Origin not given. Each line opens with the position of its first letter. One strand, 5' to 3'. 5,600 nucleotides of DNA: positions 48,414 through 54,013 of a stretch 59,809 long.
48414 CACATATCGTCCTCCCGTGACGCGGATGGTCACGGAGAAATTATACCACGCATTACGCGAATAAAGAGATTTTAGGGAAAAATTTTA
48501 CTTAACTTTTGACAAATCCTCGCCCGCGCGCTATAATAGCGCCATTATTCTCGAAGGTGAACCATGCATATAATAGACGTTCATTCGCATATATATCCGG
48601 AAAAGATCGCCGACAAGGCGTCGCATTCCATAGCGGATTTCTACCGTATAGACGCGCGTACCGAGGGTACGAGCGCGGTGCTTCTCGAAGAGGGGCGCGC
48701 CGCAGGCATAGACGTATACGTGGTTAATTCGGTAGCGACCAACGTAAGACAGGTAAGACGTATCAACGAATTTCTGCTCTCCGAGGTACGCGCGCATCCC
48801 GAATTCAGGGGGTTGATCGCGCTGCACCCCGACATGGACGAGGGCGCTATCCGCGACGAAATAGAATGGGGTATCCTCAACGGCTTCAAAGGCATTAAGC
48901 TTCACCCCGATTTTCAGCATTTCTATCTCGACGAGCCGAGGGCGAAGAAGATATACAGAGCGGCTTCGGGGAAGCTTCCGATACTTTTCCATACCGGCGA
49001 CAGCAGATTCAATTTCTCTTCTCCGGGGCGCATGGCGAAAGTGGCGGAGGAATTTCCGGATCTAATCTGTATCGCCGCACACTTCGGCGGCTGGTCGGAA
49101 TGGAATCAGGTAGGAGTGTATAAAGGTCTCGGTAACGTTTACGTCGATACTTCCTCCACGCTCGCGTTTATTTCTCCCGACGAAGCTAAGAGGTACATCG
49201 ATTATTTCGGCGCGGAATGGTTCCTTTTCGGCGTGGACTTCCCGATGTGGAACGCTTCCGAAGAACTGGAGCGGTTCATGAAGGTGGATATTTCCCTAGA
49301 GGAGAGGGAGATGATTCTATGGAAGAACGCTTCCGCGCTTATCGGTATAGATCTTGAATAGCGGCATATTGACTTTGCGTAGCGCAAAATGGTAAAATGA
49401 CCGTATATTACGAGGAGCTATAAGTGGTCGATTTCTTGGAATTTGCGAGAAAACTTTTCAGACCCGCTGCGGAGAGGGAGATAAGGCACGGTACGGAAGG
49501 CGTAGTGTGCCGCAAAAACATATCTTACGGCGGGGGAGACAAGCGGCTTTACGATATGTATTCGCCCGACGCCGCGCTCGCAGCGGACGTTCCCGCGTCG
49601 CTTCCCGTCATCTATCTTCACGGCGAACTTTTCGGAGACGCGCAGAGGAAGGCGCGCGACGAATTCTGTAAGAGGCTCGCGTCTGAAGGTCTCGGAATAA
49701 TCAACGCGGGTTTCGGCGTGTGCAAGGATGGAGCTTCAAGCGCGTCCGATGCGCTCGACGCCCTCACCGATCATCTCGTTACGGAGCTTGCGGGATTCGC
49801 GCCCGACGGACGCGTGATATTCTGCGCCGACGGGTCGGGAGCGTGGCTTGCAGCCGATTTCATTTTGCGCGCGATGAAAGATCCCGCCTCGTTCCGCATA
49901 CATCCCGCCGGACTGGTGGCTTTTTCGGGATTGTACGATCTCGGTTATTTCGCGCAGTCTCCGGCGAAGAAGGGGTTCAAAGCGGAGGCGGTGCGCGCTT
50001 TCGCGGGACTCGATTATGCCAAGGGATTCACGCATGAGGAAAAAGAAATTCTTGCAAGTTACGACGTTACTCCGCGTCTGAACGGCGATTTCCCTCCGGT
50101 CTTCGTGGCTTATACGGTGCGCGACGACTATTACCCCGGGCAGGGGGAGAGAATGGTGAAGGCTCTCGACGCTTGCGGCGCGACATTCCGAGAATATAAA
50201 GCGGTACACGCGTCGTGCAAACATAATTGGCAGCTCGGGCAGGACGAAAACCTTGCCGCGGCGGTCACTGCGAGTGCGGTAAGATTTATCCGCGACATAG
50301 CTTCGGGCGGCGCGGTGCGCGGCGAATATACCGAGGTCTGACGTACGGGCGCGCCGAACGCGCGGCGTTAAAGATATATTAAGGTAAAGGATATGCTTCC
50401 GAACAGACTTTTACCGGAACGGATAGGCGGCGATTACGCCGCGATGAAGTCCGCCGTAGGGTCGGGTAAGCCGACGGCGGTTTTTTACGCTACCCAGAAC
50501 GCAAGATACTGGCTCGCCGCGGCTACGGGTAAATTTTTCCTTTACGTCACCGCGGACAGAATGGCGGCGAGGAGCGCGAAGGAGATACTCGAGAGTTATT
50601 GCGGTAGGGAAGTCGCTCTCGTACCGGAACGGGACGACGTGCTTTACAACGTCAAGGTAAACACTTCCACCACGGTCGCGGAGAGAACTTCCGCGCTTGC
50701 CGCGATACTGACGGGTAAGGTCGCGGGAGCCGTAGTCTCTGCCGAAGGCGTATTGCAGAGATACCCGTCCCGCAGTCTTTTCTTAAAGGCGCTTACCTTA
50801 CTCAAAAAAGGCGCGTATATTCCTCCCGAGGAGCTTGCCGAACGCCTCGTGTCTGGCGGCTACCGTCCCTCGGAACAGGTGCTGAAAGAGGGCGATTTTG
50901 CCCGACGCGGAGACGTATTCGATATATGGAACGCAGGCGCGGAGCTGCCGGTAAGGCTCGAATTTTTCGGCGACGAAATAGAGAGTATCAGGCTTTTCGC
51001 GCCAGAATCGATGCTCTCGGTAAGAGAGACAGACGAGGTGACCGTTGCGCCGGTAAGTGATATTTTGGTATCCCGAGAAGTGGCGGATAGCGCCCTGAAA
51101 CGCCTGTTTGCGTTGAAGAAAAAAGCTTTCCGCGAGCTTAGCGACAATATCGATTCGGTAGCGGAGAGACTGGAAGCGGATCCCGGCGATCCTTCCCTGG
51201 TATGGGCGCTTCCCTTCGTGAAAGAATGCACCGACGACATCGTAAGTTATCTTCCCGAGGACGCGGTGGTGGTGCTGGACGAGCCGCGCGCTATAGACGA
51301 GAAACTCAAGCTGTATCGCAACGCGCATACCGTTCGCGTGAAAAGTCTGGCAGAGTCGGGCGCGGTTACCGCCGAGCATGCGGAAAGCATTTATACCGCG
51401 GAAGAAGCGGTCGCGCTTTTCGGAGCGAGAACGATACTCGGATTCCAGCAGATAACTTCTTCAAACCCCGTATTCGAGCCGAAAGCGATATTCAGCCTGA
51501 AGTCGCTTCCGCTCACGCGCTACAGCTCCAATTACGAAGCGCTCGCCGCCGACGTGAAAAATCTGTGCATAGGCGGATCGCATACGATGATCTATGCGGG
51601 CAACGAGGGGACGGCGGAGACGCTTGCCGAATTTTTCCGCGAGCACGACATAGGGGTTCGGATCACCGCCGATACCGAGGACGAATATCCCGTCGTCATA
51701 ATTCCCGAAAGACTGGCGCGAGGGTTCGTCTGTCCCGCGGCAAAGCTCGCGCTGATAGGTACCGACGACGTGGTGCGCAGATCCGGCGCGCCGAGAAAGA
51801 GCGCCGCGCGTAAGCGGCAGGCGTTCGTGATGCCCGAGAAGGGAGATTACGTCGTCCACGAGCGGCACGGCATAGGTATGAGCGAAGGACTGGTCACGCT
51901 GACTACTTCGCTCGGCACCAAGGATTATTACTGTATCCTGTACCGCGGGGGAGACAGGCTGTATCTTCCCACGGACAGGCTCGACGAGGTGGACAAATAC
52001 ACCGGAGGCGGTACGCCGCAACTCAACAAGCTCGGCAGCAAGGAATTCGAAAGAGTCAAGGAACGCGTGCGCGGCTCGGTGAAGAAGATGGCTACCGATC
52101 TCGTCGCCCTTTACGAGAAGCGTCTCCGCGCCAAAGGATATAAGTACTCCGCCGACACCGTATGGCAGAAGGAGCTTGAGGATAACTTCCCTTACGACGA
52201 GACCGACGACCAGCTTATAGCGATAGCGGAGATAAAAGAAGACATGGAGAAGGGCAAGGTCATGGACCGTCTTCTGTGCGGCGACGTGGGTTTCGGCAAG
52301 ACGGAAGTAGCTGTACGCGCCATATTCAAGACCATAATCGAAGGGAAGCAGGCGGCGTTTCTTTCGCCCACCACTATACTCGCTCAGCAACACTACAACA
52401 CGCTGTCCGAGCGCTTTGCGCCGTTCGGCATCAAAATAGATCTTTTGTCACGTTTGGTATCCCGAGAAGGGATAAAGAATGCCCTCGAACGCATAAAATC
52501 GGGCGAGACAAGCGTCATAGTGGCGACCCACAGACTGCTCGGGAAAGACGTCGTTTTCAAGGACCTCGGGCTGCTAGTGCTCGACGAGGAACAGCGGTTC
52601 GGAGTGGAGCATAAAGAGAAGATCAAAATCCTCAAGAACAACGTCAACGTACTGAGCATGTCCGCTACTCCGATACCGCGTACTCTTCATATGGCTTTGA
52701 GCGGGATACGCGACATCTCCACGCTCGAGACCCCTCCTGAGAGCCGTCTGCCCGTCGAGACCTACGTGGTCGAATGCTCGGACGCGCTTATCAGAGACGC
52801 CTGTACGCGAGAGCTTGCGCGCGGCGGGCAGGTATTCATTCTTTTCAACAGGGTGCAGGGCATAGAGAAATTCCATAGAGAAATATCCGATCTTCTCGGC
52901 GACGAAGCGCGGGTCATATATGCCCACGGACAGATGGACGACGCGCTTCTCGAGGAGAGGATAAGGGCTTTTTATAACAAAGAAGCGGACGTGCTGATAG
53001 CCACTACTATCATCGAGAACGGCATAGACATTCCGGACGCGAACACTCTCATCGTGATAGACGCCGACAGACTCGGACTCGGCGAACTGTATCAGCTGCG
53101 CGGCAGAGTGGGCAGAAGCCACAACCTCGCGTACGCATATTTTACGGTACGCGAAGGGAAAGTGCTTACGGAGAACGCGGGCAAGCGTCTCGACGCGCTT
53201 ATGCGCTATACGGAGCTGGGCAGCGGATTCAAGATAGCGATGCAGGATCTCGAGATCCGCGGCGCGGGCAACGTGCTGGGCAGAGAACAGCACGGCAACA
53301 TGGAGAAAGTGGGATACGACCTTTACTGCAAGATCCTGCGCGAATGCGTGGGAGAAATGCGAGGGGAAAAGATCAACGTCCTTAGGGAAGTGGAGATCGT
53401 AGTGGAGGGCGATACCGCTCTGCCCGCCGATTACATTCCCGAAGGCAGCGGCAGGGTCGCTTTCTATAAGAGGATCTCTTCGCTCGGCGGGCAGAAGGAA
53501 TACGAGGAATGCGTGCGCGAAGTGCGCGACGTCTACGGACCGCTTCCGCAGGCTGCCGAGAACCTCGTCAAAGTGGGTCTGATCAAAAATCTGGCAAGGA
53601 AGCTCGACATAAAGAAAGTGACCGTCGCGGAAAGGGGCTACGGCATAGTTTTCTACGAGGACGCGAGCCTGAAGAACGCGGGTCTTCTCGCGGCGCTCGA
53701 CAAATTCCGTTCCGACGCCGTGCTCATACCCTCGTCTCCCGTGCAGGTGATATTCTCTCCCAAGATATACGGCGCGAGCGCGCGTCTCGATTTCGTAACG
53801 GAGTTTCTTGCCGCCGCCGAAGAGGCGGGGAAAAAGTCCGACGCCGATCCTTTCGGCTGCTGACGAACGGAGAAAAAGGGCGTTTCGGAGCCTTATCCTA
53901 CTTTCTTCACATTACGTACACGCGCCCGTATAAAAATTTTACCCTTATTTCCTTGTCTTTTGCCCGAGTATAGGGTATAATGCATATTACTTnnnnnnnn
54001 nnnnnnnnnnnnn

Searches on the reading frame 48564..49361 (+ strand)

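Call 16: search_protein_families(library=pfam, proteins=[window:48564-49361:+], max_evalue=0.01)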
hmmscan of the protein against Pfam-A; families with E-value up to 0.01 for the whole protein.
window:48564-49361:+ (265 aa): 1 family
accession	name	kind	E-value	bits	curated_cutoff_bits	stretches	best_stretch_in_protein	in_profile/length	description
PF04909.20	Amidohydro_2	-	2.9e-27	96.6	26.4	1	4-261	1-288/289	Amidohydrolase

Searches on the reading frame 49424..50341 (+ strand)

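Call 16: search_protein_families(library=pfam, proteins=[window:49424-50341:+], max_evalue=0.01)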
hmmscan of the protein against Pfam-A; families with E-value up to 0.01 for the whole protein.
window:49424-50341:+ (305 aa): 1 family
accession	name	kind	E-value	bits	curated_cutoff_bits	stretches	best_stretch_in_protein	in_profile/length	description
PF07859.19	Abhydrolase_3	-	8.6e-05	22.8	25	1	109-259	54-202/210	alpha/beta hydrolase fold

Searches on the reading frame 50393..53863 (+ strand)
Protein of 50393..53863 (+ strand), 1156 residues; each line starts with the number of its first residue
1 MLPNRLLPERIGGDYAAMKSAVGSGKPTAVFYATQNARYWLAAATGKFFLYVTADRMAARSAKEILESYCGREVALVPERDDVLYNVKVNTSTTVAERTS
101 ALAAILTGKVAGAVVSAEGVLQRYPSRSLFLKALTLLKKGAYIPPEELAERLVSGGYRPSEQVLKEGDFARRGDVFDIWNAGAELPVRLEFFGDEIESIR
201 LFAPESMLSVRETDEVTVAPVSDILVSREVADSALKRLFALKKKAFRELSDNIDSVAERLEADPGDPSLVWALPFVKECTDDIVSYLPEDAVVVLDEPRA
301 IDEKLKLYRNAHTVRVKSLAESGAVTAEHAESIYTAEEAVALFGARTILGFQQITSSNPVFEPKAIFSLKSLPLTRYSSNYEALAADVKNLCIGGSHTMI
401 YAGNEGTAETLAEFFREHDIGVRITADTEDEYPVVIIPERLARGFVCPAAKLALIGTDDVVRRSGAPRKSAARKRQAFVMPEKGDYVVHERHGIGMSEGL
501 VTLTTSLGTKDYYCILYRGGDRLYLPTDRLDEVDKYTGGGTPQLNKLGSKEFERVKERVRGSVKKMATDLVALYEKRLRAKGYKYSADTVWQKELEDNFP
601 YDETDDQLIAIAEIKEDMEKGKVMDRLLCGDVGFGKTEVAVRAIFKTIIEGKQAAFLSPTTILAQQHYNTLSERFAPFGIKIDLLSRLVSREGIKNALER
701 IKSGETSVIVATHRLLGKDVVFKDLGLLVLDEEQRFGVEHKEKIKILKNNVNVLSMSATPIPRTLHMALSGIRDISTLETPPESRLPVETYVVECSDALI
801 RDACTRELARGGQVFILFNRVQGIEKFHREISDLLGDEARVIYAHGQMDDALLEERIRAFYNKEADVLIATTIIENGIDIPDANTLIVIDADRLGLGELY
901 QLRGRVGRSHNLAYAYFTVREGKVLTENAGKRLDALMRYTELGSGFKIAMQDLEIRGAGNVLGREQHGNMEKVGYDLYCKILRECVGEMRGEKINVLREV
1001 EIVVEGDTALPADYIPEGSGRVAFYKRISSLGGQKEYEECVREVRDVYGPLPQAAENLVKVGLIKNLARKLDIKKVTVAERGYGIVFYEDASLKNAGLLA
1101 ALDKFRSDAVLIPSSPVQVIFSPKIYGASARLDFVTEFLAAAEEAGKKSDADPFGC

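Call 16: search_protein_families(library=pfam, proteins=[window:50393-53863:+], max_evalue=0.01)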
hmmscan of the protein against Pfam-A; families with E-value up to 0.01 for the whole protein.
window:50393-53863:+ (1156 aa): 7 families
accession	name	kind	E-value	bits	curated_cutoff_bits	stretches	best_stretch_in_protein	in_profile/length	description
PF00270.35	DEAD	-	2.1e-24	86.6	26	1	605-766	2-165/167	DEAD/DEAH box helicase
PF17757.6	UvrB_inter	-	5e-21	75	22.9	1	137-222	3-89/91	UvrB interaction domain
PF00271.37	Helicase_C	-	1.7e-20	73.7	23.5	1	807-909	11-109/110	Helicase conserved C-terminal domain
PF03461.20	TRCF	-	1.7e-20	73.6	25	1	1007-1094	4-91/95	TRCF domain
PF02559.22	CarD_TRCF_RID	-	5.2e-16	58.9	23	1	483-536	3-56/57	CarD-like/TRCF RID domain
PF04851.21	ResIII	-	4.4e-07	30.4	22.5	1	605-760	6-162/164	Type III restriction enzyme, res subunit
PF22590.2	Cas3-like_C_2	-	8.4e-06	26.5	27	1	811-910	2-105/106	CRISPR-associated nuclease/helicase Cas3, C-terminal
